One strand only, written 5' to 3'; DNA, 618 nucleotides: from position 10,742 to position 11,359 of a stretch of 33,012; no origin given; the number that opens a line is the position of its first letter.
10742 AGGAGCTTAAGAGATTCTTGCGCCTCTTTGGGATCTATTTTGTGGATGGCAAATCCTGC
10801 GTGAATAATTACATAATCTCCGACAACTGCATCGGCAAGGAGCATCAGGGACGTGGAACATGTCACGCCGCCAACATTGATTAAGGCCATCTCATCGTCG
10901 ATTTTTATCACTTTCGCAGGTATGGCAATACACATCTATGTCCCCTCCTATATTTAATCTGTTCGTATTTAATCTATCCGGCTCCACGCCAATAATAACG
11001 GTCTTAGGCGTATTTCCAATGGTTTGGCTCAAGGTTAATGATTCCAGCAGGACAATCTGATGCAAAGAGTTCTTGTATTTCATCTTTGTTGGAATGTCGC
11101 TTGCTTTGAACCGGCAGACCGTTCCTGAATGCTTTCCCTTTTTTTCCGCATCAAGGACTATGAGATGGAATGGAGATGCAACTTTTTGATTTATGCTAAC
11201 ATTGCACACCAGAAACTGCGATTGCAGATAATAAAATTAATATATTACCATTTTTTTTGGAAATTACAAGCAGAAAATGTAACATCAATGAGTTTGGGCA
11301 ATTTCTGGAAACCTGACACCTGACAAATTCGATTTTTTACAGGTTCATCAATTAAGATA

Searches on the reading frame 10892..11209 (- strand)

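Call 5: search_protein_families(library=pfam, proteins=[window:10892-11209:-], max_evalue=0.001)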
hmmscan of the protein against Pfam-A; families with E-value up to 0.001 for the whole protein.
window:10892-11209:- (105 aa): 1 family
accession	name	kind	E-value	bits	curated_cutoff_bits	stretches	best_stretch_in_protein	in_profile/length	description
PF01750.23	HycI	-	3.8e-11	43.4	23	1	10-81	33-106/130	Hydrogenase maturation protease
